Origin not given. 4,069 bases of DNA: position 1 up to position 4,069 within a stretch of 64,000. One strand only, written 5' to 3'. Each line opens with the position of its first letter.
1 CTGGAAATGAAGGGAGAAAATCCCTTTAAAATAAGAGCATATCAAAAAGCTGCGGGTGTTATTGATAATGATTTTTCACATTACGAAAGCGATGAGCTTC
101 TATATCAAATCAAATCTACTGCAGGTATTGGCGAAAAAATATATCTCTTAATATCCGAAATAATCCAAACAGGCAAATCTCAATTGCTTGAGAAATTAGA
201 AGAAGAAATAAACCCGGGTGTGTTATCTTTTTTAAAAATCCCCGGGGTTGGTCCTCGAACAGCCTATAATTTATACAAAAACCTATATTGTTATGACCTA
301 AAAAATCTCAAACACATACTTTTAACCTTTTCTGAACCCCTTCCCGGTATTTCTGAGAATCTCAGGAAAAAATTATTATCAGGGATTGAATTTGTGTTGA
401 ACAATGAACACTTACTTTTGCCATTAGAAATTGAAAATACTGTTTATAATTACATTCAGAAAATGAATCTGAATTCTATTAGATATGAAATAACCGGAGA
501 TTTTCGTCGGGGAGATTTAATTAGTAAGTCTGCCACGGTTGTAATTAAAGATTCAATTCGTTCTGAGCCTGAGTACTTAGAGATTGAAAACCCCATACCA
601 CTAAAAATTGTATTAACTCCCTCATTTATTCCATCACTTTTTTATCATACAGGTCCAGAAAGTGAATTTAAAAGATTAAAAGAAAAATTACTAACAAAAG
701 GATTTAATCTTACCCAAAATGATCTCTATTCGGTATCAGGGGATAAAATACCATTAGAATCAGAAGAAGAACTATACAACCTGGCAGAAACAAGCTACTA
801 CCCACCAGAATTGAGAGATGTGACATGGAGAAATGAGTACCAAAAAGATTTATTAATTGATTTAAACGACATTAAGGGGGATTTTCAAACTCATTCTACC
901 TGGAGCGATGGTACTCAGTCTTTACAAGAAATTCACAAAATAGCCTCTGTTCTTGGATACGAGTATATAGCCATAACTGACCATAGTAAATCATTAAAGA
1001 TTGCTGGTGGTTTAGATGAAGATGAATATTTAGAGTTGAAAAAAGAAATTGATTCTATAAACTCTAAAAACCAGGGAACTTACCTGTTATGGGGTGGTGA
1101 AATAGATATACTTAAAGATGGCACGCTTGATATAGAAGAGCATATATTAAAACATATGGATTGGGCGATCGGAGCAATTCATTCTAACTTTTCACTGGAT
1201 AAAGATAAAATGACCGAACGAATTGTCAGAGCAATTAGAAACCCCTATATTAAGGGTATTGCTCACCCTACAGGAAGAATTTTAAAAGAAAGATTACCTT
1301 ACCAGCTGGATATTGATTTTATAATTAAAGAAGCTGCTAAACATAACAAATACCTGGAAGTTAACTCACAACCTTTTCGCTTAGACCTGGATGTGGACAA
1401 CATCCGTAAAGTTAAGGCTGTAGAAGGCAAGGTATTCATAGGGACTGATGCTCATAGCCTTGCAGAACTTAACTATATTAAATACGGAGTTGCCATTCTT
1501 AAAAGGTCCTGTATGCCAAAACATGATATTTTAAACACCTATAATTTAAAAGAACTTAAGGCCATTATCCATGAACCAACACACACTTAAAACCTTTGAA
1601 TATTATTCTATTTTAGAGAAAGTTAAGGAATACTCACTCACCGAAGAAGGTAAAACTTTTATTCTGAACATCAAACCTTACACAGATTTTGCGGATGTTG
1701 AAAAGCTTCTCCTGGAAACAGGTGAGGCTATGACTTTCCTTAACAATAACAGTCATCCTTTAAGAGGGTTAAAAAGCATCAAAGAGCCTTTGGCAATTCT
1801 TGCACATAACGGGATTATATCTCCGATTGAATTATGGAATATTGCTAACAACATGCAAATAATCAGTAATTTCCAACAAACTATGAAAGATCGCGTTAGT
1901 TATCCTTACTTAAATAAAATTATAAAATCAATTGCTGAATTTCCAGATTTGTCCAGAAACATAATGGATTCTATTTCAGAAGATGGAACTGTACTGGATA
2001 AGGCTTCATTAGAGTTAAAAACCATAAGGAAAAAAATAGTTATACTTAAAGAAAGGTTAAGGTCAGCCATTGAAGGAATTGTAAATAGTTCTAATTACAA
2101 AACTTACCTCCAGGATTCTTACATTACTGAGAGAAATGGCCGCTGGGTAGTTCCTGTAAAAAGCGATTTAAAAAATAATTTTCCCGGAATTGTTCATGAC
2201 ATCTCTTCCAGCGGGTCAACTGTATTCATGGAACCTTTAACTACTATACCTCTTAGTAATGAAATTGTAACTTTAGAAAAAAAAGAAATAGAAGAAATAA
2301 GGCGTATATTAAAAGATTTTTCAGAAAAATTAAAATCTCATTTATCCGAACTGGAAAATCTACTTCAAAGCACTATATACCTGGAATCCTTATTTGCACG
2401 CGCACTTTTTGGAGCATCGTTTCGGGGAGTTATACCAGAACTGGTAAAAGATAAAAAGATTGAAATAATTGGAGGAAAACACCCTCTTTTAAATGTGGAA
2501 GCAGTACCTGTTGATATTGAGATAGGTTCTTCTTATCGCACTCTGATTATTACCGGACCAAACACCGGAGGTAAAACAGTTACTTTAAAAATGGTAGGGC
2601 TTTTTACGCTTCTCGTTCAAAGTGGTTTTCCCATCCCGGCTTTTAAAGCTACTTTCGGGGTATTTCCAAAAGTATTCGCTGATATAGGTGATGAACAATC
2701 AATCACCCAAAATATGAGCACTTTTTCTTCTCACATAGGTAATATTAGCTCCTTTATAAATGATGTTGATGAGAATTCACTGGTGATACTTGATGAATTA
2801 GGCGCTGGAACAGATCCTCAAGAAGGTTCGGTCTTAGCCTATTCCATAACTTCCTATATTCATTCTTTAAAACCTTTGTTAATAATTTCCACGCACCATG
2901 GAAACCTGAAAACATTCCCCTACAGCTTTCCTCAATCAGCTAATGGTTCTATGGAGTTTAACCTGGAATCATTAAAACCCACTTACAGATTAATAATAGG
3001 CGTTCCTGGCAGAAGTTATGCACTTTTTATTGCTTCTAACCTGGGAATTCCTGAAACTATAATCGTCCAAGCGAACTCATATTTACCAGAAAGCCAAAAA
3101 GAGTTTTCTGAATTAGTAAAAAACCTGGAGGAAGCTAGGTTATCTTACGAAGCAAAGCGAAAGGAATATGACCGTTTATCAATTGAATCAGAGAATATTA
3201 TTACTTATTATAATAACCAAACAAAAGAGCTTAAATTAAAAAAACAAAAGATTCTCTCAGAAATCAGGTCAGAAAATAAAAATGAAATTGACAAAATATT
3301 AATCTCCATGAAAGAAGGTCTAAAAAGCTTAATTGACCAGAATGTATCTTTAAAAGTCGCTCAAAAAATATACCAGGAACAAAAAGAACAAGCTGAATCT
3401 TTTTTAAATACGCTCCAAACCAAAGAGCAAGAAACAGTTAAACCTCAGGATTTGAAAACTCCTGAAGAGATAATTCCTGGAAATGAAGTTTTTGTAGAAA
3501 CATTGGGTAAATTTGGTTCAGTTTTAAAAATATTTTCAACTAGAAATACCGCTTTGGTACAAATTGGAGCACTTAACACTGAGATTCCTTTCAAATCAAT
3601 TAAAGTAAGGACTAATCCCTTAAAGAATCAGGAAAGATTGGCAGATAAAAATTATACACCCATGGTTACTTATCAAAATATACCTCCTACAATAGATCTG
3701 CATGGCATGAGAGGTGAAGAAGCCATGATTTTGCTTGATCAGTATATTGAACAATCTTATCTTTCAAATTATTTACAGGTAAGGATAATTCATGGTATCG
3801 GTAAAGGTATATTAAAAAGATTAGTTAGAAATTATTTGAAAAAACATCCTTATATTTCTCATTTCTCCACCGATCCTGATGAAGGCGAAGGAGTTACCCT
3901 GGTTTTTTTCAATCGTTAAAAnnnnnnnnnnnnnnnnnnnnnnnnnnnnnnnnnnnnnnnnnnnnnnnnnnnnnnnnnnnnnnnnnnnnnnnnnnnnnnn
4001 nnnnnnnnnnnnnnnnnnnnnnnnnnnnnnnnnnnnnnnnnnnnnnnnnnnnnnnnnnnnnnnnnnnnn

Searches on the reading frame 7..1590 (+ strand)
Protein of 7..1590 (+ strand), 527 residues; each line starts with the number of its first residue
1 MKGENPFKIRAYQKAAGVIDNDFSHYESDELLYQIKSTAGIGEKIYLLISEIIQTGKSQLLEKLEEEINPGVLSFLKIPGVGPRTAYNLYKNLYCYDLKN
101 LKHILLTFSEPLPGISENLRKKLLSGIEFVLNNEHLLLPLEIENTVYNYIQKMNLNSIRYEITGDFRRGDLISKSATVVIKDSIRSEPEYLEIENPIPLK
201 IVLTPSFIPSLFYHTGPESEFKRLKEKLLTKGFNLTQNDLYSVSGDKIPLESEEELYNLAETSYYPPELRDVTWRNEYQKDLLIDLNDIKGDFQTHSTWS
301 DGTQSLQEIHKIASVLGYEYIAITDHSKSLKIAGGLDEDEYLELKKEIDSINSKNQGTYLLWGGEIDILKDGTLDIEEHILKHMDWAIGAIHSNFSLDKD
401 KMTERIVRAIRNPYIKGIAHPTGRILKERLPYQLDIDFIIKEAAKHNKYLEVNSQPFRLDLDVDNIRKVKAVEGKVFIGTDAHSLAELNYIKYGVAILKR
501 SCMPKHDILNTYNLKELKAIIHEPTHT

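Call 54: search_protein_families(library=pfam, max_evalue=0.00001, proteins=[window:7-1590:+])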
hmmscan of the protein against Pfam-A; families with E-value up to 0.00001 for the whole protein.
window:7-1590:+ (527 aa): 2 families
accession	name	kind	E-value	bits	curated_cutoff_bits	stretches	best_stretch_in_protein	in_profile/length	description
PF14716.13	HHH_8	-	9.3e-09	36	30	1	2-57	20-72/73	Helix-hairpin-helix domain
PF14791.11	DNA_pol_B_thumb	-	1.5e-07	31.6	25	1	211-270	2-62/63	DNA polymerase beta thumb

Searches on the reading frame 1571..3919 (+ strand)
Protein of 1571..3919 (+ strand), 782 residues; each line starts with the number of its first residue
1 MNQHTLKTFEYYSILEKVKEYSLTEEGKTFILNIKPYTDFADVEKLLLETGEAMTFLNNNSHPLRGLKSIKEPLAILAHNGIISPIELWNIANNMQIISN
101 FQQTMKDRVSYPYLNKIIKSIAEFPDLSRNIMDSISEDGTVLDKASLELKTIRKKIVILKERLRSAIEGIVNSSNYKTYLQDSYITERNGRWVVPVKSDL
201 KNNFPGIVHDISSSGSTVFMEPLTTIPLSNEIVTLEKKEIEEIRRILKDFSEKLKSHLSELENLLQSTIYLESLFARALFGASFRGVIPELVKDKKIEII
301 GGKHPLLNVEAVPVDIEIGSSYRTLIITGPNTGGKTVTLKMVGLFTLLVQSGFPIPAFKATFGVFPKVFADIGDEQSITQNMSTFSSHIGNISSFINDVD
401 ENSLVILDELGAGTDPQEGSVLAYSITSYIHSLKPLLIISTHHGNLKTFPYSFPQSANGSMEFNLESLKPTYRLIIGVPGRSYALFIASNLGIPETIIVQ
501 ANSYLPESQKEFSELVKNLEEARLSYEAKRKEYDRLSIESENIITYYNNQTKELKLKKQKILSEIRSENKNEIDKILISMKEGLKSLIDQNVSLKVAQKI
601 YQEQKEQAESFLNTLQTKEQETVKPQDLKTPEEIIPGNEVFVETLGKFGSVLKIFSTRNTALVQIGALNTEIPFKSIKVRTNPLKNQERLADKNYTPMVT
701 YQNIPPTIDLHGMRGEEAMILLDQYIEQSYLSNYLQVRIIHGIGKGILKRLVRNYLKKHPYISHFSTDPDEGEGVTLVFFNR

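Call 54: search_protein_families(library=pfam, max_evalue=0.00001, proteins=[window:1571-3919:+])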
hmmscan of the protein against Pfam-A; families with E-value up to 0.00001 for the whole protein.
window:1571-3919:+ (782 aa): 3 families
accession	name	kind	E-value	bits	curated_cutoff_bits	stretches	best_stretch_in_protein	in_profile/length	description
PF00488.27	MutS_V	-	2e-34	119.6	30.2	1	325-505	1-184/188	MutS domain V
PF01713.27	Smr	-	7.1e-21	74.6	25.7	1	708-779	1-75/77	Smr domain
PF20297.4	MSSS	-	9e-06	25.7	26.8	0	636-676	1-41/42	MutS2 and Smr-associated SH3 domain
